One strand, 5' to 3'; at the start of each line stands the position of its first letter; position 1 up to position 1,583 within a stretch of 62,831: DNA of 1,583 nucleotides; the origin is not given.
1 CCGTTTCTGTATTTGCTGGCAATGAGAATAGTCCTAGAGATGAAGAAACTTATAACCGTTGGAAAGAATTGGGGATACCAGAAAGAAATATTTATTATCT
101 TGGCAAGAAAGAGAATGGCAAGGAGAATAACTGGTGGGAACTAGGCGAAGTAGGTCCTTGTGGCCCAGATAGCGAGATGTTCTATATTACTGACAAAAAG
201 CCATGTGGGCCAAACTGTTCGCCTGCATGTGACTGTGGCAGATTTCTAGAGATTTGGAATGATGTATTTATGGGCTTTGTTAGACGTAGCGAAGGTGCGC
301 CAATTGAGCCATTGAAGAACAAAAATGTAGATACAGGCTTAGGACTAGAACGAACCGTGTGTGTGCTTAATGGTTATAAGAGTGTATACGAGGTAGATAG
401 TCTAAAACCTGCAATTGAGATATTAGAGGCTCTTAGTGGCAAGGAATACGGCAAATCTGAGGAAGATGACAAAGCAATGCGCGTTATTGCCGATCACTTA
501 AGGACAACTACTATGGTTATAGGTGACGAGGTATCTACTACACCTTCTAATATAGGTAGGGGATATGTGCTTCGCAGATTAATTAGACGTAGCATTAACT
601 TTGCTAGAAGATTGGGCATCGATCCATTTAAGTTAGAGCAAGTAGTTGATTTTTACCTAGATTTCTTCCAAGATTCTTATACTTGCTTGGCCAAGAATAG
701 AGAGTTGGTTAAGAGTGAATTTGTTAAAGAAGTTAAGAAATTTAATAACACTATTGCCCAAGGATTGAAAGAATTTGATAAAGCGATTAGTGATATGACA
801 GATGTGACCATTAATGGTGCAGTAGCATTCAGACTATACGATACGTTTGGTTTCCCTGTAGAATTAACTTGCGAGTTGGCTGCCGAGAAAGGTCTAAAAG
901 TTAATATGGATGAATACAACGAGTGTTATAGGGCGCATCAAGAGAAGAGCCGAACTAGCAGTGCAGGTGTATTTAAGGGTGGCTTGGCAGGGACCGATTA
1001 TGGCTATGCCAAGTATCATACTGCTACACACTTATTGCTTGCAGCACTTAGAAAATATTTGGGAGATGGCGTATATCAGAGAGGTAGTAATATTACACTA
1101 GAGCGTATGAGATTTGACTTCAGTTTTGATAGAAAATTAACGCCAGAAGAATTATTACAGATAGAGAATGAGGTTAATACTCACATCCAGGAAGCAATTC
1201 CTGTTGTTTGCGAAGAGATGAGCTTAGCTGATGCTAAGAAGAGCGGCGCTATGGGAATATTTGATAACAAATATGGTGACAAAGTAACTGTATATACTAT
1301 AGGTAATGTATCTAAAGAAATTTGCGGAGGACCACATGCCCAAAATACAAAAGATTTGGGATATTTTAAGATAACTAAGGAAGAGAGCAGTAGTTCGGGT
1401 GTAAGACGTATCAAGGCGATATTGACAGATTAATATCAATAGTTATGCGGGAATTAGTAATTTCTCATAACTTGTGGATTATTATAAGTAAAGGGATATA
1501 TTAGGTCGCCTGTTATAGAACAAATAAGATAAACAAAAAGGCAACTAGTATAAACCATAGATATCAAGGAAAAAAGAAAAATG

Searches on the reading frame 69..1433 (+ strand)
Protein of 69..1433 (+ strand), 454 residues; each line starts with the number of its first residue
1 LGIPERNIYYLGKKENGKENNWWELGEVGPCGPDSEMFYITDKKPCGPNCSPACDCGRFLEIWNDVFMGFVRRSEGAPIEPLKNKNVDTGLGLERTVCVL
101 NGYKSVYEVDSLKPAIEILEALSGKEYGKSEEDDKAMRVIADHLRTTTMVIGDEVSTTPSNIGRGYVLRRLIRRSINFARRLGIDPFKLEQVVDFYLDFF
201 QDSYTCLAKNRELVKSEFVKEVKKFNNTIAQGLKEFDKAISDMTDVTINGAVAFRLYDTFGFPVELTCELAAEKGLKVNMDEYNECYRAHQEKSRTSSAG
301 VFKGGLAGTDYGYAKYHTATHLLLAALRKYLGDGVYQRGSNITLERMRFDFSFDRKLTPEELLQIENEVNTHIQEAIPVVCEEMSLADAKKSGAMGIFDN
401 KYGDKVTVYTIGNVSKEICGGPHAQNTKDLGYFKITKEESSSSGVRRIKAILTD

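Call 73: search_protein_families(library=pfam, proteins=[window:69-1433:+], max_evalue=0.001)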
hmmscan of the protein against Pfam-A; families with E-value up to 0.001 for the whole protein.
window:69-1433:+ (454 aa): 2 families
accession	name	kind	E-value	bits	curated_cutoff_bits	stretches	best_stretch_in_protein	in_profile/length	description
PF01411.24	tRNA-synt_2c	-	1.2e-74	252.2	30.3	1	3-300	142-434/552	tRNA synthetases class II (A)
PF07973.19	tRNA_SAD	-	7.6e-17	61.5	24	1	406-448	1-43/44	Threonyl and Alanyl tRNA synthetase second additional domain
